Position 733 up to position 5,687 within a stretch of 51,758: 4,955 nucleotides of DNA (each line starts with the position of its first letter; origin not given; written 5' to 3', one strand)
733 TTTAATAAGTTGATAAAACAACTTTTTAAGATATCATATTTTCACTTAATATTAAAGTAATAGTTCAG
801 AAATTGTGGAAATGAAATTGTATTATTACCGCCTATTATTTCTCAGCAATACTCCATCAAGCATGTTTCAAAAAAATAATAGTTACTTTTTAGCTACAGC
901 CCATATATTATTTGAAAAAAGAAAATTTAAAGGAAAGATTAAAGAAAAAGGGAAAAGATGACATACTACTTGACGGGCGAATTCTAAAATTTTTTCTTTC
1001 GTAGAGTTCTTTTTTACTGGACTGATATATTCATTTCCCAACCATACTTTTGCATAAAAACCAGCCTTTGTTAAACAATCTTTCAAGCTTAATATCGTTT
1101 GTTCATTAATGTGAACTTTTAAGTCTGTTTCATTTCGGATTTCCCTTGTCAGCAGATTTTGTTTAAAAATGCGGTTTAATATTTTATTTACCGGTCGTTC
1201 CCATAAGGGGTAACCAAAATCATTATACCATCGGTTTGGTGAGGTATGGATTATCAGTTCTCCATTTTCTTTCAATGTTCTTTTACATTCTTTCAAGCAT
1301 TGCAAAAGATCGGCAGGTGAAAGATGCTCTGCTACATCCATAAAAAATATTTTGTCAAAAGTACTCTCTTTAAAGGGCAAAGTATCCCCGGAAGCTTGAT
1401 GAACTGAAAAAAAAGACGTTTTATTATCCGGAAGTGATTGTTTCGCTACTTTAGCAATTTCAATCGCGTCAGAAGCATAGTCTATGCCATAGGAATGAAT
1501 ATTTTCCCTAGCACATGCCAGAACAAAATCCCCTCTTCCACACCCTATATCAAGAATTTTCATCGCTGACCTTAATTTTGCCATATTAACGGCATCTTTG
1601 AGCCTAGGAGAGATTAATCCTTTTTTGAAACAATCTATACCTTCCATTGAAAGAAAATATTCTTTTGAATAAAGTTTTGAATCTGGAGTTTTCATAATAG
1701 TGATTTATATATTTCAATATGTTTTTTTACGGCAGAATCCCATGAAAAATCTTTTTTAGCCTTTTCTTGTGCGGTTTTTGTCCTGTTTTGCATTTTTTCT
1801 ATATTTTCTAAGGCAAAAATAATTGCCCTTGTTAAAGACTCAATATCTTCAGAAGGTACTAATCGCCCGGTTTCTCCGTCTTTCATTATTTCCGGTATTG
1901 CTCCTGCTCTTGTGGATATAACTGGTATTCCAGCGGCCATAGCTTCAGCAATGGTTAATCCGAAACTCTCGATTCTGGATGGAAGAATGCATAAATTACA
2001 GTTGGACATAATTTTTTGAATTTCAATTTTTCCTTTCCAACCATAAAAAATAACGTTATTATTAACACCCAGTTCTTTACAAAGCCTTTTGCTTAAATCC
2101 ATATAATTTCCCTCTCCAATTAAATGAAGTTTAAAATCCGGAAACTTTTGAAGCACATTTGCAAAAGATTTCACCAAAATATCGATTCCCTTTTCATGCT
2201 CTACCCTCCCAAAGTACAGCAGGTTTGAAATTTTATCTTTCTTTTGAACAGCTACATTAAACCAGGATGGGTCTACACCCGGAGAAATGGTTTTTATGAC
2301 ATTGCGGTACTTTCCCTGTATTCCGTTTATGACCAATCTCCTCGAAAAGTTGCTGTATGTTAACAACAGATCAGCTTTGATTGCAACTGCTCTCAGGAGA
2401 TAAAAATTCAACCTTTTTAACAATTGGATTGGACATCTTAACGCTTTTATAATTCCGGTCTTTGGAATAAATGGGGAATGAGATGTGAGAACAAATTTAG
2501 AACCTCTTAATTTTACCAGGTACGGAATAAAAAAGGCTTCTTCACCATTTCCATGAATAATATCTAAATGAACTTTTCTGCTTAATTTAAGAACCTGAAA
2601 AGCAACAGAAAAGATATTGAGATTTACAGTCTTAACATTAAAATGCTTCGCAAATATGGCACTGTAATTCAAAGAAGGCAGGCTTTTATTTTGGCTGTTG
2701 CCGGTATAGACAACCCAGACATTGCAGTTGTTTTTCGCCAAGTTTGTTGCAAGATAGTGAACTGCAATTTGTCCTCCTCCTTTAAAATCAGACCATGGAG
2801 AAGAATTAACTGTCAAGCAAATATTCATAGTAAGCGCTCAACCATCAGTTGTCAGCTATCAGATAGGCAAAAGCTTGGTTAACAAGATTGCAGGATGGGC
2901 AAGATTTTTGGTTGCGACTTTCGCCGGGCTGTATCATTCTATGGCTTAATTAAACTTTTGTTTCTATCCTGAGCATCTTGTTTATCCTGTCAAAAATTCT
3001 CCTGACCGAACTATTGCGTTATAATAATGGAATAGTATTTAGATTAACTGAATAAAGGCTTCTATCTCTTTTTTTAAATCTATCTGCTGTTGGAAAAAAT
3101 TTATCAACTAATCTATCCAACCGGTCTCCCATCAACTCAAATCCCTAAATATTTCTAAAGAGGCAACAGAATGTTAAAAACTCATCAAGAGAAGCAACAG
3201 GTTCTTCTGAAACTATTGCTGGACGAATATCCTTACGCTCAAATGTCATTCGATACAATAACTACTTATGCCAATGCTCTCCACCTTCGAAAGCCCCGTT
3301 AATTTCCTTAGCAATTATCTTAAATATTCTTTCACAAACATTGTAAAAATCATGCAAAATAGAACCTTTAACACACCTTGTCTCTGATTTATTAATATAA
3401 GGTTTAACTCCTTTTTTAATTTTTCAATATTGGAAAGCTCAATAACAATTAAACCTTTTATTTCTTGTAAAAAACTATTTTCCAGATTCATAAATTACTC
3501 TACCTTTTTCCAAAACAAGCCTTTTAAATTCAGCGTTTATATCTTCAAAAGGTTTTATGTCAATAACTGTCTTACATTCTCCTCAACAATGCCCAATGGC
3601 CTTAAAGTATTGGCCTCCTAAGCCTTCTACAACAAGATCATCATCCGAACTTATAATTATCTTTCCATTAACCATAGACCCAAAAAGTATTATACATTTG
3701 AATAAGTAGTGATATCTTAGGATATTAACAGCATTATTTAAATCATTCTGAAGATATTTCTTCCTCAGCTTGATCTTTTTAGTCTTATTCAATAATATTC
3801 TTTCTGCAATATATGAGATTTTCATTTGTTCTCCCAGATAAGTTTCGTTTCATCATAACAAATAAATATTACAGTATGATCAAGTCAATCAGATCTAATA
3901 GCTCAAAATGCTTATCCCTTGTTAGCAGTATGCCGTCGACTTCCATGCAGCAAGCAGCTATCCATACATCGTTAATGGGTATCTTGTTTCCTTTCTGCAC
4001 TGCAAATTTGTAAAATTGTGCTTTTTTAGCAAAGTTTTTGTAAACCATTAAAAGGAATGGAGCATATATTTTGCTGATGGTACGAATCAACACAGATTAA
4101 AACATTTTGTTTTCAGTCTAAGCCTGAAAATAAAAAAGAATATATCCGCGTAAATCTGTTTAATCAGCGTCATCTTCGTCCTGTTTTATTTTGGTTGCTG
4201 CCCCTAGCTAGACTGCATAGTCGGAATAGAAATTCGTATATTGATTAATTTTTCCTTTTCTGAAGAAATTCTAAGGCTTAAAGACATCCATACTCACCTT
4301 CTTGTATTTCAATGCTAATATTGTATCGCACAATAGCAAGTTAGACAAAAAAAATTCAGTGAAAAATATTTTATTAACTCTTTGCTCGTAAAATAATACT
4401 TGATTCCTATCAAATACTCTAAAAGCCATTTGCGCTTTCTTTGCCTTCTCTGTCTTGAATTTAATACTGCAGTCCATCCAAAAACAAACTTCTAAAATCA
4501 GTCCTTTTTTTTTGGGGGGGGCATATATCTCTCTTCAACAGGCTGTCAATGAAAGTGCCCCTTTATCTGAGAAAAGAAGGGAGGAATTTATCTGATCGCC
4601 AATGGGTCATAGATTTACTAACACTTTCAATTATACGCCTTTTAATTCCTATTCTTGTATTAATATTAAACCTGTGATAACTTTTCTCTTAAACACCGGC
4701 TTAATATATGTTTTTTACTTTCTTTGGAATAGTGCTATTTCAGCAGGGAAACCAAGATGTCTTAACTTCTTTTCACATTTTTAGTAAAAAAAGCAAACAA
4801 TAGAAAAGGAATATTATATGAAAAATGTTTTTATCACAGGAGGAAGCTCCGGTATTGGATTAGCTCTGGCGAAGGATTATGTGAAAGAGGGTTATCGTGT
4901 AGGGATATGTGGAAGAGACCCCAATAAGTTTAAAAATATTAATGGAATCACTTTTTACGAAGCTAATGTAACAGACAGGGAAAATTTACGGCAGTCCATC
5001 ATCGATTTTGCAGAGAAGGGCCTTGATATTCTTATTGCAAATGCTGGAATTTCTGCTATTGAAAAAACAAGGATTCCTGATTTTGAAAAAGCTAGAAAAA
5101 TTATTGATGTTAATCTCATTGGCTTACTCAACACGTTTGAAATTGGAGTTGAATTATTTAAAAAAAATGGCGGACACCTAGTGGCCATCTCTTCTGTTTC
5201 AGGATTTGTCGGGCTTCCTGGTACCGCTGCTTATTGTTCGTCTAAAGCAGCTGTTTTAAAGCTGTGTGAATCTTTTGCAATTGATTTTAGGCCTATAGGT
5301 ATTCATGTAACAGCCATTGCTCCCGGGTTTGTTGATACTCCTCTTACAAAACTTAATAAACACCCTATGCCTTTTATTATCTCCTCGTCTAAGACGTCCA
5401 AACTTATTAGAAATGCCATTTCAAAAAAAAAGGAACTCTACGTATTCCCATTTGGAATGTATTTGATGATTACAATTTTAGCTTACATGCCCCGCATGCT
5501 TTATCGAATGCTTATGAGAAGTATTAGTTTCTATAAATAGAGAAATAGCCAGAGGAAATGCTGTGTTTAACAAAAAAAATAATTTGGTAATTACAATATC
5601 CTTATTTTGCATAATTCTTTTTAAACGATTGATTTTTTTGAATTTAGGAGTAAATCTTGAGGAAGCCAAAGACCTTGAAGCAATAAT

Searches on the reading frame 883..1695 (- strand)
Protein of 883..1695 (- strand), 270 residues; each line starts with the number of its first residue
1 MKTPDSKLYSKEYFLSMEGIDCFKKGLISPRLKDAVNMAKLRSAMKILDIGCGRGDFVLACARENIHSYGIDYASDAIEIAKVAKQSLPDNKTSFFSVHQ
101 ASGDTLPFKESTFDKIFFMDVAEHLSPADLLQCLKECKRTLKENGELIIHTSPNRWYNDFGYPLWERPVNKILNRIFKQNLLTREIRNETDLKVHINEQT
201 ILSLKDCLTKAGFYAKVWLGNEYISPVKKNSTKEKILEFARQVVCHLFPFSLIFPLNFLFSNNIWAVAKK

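Call 5: search_protein_families(library=pfam, proteins=[window:886-1695:-], max_evalue=0.001)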
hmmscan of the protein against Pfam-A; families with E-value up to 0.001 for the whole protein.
window:886-1695:- (270 aa): 13 families
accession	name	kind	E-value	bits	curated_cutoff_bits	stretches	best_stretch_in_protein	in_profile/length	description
PF08241.18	Methyltransf_11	-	8.8e-19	68.4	21.2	1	48-149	1-95/95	Methyltransferase domain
PF13649.12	Methyltransf_25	-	4.6e-17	62.9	27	1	47-145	1-97/97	Methyltransferase domain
PF13847.12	Methyltransf_31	-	5.4e-17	62.3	27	1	42-153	2-113/145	Methyltransferase domain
PF13489.12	Methyltransf_23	-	1.5e-15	57.8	27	1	39-214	18-160/164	Methyltransferase domain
PF08242.18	Methyltransf_12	-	9.8e-14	52.3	30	1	48-147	1-98/98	Methyltransferase domain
PF02353.26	CMAS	-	2.4e-09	37.3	27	1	33-152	52-167/273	Mycolic acid cyclopropane synthetase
PF01209.24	Ubie_methyltran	-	1.8e-07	31.2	20.1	1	38-179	42-183/233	ubiE/COQ5 methyltransferase family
PF08003.17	Methyltransf_9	-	1.3e-05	24.8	23.8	1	45-151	117-219/315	Protein of unknown function (DUF1698)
PF00891.24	Methyltransf_2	-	1.9e-05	24.6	22.3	1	33-149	52-164/210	O-methyltransferase domain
PF05175.20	MTS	-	0.00011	22.3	23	1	43-151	31-140/170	Methyltransferase small domain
PF01135.25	PCMT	-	0.0004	20.7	20.3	1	36-137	66-166/210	Protein-L-isoaspartate(D-aspartate) O-methyltransferase (PCMT)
PF01555.25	N6_N4_Mtase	-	0.0006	20.3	26.7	0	131-182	33-75/221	DNA methylase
PF05891.18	Methyltransf_PK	-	0.00073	19.6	27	0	40-150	52-160/218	AdoMet dependent proline di-methyltransferase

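Call 54: find_encoding_contigs(protein=window:883-1695:-, flank=10000, max_places=2)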
Protein window:883-1695:- (270 aa): 22 contigs read that carry it; 2 places shown.
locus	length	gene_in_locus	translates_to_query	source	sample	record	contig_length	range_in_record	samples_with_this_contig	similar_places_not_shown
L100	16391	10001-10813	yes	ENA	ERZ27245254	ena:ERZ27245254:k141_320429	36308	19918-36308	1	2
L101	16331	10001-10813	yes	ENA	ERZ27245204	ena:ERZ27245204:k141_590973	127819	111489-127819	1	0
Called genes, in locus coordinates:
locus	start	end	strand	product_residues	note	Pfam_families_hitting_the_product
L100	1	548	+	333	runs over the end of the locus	PF01073:3Beta_HSD, PF01370:Epimerase, PF02719:Polysacc_synt_2, PF04321:RmlD_sub_bind, PF16363:GDP_Man_Dehyd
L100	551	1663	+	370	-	PF01041:DegT_DnrJ_EryC1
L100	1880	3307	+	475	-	PF02310:B12-binding, PF04055:Radical_SAM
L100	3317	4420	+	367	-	PF04055:Radical_SAM, PF13186:SPASM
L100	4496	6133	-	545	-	-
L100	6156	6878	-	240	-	PF00106:adh_short, PF01370:Epimerase (weak), PF08659:KR (weak), PF13561:adh_short_C2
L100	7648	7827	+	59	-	-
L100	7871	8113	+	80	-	-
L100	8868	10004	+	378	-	PF13439:Glyco_transf_4, PF20706:GT4-conflict, PF00534:Glycos_transf_1, PF13692:Glyco_trans_1_4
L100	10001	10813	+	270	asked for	PF01209:Ubie_methyltran, PF13489:Methyltransf_23, PF02353:CMAS, PF08003:Methyltransf_9 (weak), PF13847:Methyltransf_31, PF08241:Methyltransf_11, PF08242:Methyltransf_12, PF13649:Methyltransf_25, +1 more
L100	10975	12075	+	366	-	PF01380:SIS, PF10432:bact-PGI_C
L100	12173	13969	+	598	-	PF00009:GTP_EFTU, PF01926:MMR_HSR1 (weak), PF03144:GTP_EFTU_D2, PF00679:EFG_C, PF06421:LepA_C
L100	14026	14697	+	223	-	PF10502:Peptidase_S26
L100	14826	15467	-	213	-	PF02527:GidB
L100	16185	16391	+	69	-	?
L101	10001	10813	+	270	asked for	PF01209:Ubie_methyltran, PF13489:Methyltransf_23, PF02353:CMAS, PF08003:Methyltransf_9 (weak), PF13847:Methyltransf_31, PF08241:Methyltransf_11, PF08242:Methyltransf_12, PF13649:Methyltransf_25, +1 more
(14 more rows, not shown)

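Call 55: list_cluster_members(proteins=[L100:12173-13966:+, L100:10975-12072:+, P0241])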
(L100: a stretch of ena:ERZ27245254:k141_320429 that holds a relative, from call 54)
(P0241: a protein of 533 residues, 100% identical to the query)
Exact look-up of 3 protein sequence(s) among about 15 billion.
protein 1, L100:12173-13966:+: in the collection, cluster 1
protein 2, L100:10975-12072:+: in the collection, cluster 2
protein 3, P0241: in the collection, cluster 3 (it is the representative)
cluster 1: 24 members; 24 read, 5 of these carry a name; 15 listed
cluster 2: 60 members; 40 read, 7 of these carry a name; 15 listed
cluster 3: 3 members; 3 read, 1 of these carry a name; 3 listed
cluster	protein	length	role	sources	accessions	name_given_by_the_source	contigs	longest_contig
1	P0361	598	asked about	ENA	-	-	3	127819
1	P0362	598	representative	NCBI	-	-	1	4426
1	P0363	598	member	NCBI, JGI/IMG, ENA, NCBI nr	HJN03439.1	MAG TPA: translation elongation factor 4 [Nitrospinota bacterium] | GTP-binding protein LepA | translation elongation factor 4 [Nitrospinota bacterium]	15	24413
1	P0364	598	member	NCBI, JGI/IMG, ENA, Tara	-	strand:- start:2116 stop:3912 length:1797 start_codon:yes stop_codon:yes ...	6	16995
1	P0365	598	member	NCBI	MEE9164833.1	MAG: translation elongation factor 4 [Nitrospinota bacterium]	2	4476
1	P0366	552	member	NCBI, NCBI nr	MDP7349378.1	MAG: translation elongation factor 4, partial [Nitrospinota bacterium] | translation elongation factor 4 [Nitrospinota bacterium]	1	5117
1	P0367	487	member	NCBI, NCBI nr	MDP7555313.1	MAG: translation elongation factor 4, partial [Nitrospinota bacterium] | translation elongation factor 4 [Nitrospinota bacterium]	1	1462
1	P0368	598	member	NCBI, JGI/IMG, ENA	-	-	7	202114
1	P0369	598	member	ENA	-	-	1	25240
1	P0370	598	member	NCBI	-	-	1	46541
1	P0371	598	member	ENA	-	-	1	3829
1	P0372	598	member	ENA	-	-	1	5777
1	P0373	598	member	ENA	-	-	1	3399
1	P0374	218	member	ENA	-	-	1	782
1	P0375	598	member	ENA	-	-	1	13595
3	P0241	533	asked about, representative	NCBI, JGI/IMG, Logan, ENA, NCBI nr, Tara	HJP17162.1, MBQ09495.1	MAG: hypothetical protein CMD96_06870 [Gammaproteobacteria bacterium] | hypothetical protein [Gammaproteobacteria bacterium] | strand:+ start:2162 stop:3763 length:1602 start_codon:yes stop_codon:yes ...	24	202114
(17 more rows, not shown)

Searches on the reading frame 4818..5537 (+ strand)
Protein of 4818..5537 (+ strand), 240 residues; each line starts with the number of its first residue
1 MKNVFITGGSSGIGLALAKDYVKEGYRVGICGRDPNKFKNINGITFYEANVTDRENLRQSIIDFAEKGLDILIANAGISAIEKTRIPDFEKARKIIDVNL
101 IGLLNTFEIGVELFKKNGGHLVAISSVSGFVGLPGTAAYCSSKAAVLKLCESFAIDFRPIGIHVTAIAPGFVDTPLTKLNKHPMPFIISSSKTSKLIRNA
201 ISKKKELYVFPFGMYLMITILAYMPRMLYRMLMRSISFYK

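Call 5: search_protein_families(library=pfam, proteins=[window:4818-5537:+], max_evalue=0.001)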
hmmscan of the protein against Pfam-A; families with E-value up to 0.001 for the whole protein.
window:4818-5537:+ (240 aa): 4 families
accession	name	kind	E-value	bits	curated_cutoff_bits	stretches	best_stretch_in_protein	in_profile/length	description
PF00106.31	adh_short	-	5.8e-40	137.3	26.6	1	2-179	1-189/195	short chain dehydrogenase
PF13561.12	adh_short_C2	-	4.6e-28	98.8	27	1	11-185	6-189/236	Enoyl-(Acyl carrier protein) reductase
PF08659.16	KR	-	7.3e-07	29.7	22.6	1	4-171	3-177/180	KR domain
PF01370.27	Epimerase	-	1.1e-06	28.8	20.9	1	4-128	1-117/240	NAD dependent epimerase/dehydratase family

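Call 94: search_protein_families(library=ncbifam, proteins=[window:4818-5537:+], max_evalue=1e-8)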
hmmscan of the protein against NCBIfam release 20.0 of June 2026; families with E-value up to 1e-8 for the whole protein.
window:4818-5537:+ (240 aa): 186 families (the best 25 are shown)
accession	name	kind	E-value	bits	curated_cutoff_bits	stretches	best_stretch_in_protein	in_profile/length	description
NF005437.0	PRK07024.1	equivalog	5.7e-62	209.5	266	1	2-235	5-249/259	SDR family oxidoreductase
NF004765.0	PRK06101.1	equivalog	1e-39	136.1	406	1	1-232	1-234/241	SDR family oxidoreductase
NF006123.0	PRK08267.1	equivalog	1.9e-39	135.5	261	1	1-198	2-217/261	SDR family oxidoreductase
NF006099.0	PRK08251.1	equivalog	1.5e-37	129.2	253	1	2-231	5-248/250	SDR family oxidoreductase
NF005878.0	PRK07825.1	subfamily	2.3e-34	119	287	1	2-236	10-252/278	short chain dehydrogenase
NF005594.0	PRK07326.1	equivalog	1e-33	116.9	271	1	2-180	7-194/237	SDR family oxidoreductase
NF004823.0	PRK06179.1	subfamily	8.1e-33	114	310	1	3-202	7-209/271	oxidoreductase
NF052558.1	MBtsdlDhBudC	equivalog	1.3e-32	113.4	270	1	2-181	4-191/250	meso-2,3-butanediol dehydrogenase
NF005559.1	PRK07231.1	subfamily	1.8e-32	112.8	215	1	2-178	5-192/249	glucose 1-dehydrogenase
NF005893.0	PRK07856.1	equivalog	6.2e-32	110.9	255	1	2-178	10-188/255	SDR family oxidoreductase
NF004198.0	PRK05653.1-3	equivalog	4e-31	108.3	296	1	2-178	8-195/248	3-oxoacyl-ACP reductase FabG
NF004824.0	PRK06180.1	subfamily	4e-31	108.2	298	1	2-173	5-184/279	oxidoreductase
NF005806.0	PRK07666.1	equivalog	1.9e-30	105.9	286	1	2-177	8-194/239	3-ketoacyl-ACP reductase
NF009466.0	PRK12826.1-2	subfamily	2.1e-30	106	222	1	2-178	4-193/248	3-oxoacyl-ACP reductase FabG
NF004526.0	PRK05872.1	subfamily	2.2e-30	105.8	276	1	2-181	11-199/297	short-chain dehydrogenase/reductase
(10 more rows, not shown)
